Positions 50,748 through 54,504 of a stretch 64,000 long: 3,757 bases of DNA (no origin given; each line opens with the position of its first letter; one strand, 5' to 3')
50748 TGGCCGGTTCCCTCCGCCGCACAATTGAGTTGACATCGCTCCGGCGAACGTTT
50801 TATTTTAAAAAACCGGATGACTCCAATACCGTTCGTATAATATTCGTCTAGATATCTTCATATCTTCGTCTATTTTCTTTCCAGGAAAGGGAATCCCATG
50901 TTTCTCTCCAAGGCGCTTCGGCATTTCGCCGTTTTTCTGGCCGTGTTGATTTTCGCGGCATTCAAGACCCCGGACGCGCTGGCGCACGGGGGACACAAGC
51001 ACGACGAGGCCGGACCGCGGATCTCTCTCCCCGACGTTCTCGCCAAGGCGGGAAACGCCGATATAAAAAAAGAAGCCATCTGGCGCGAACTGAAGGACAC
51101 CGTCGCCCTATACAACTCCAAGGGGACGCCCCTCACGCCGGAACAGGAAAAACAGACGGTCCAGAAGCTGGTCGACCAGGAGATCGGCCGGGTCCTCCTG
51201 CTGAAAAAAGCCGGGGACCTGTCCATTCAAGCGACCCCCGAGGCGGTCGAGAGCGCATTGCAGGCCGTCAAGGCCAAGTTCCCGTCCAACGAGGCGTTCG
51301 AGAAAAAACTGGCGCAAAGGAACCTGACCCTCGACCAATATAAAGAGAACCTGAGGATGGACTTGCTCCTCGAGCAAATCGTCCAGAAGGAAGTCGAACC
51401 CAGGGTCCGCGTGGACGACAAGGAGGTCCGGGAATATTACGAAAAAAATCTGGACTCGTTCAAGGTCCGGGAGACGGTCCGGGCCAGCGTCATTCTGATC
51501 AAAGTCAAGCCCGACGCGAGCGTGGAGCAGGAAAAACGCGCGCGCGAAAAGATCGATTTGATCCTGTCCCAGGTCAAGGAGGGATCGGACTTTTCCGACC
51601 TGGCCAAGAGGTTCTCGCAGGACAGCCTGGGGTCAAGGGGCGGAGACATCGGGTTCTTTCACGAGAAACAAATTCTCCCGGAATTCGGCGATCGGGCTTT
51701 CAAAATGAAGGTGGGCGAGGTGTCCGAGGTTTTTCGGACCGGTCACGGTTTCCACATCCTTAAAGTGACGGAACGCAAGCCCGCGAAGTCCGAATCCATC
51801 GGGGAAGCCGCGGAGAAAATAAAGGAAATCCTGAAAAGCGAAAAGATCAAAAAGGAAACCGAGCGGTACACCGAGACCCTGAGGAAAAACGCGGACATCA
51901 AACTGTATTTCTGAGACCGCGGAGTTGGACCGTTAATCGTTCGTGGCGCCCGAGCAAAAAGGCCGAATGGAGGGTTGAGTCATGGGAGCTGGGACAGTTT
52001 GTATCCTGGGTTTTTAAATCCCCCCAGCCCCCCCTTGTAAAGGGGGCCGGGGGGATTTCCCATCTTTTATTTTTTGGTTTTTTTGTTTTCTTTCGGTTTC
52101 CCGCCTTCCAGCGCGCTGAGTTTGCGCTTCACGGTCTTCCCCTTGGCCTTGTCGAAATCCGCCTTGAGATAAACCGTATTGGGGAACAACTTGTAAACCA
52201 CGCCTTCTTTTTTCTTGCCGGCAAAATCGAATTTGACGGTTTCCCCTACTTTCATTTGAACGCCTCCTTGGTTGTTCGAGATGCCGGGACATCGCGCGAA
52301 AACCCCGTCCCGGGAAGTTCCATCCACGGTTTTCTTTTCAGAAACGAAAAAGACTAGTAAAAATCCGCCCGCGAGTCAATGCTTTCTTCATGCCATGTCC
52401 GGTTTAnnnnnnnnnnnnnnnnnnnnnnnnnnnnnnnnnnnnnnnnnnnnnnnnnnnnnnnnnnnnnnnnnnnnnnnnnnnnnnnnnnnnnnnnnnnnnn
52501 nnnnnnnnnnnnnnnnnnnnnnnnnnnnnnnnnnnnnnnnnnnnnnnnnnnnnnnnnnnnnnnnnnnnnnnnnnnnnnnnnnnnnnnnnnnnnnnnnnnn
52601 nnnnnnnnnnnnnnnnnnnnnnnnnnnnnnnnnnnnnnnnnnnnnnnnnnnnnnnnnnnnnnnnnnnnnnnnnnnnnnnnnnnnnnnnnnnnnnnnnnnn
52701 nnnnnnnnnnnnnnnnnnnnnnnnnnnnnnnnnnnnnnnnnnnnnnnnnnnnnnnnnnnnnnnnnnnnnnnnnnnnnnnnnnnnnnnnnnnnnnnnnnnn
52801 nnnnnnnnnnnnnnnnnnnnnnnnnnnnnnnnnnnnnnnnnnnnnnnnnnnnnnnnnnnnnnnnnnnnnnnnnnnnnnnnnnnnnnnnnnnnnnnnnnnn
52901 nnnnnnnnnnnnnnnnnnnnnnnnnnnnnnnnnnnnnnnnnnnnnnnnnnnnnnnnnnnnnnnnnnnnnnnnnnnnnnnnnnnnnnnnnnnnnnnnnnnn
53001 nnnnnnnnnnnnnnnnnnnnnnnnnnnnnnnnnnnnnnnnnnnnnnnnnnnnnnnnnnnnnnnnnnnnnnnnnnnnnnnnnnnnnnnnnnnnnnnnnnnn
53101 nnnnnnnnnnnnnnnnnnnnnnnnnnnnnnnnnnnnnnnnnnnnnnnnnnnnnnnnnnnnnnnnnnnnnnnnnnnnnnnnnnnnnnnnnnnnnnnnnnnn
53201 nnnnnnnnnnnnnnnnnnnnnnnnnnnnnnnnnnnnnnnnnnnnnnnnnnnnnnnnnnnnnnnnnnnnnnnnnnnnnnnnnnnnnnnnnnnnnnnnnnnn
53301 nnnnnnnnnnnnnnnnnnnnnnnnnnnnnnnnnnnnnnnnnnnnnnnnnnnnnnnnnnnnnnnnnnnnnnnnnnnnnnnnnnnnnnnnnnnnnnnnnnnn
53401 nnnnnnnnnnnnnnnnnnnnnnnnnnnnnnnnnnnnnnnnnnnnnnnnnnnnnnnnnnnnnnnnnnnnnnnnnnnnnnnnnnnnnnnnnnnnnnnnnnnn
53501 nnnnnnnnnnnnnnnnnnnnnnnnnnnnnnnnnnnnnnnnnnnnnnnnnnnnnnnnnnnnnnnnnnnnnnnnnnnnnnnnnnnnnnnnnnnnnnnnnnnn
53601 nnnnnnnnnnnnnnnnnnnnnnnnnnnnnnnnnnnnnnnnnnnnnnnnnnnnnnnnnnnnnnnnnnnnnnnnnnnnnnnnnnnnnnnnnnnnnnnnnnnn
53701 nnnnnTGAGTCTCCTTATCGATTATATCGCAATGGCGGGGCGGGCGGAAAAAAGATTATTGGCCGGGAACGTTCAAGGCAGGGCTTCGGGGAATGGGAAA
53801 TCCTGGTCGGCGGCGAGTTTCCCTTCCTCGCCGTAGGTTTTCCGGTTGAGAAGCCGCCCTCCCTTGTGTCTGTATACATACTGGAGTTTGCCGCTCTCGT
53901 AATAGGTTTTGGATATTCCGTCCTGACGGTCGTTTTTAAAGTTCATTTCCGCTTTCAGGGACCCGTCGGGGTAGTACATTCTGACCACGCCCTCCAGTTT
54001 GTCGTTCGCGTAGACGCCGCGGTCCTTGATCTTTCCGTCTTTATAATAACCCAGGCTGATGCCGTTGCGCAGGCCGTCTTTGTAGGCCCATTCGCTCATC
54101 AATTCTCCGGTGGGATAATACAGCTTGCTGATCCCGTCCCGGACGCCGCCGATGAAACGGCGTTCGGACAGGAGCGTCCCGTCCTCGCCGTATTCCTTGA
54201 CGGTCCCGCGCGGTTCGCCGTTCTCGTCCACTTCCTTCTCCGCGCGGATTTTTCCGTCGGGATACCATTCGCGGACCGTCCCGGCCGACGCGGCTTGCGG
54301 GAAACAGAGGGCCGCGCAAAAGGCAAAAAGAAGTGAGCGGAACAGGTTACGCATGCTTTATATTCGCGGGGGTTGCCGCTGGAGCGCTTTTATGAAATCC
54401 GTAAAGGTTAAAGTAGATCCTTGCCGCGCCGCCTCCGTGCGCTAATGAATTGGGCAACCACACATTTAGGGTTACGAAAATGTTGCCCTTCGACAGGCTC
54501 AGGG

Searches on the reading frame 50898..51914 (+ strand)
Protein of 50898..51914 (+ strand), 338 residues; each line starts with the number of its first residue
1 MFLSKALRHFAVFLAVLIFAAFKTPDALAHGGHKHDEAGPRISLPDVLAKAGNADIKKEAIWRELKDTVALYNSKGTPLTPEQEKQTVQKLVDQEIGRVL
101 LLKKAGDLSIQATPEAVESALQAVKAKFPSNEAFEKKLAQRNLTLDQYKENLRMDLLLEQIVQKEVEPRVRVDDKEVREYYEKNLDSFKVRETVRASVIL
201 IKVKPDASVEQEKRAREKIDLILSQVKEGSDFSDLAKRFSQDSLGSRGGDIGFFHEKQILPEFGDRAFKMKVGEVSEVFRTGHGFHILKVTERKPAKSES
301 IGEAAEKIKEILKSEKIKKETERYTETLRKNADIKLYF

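Call 28: search_protein_families(library=pfam, proteins=[window:50898-51914:+], max_evalue=0.001)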
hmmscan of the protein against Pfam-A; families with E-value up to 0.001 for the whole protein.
window:50898-51914:+ (338 aa): 5 families
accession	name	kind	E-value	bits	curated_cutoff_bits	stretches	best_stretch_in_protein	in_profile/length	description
PF13616.12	Rotamase_3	-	1.6e-25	90.3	22.5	1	186-294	8-116/116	PPIC-type PPIASE domain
PF00639.27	Rotamase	-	1.7e-24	87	21.7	1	199-291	2-96/97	PPIC-type PPIASE domain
PF13145.12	Rotamase_2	-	1.6e-19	71.3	27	1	172-304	1-119/121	PPIC-type PPIASE domain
PF13624.11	SurA_N_3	-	2.1e-13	50.8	27.2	1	14-161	17-161/162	SurA-like N-terminal domain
PF09312.16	SurA_N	-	0.00025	21.7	30.8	1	61-160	18-116/118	SurA N-terminal domain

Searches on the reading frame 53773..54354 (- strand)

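Call 28: search_protein_families(library=pfam, proteins=[window:53773-54354:-], max_evalue=0.001)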
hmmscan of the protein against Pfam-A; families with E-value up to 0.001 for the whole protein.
window:53773-54354:- (193 aa): 1 family
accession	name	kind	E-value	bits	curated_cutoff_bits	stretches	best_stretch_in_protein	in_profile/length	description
PF07661.19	MORN_2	-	2.6e-28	95.2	29.6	1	120-141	1-22/22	MORN repeat variant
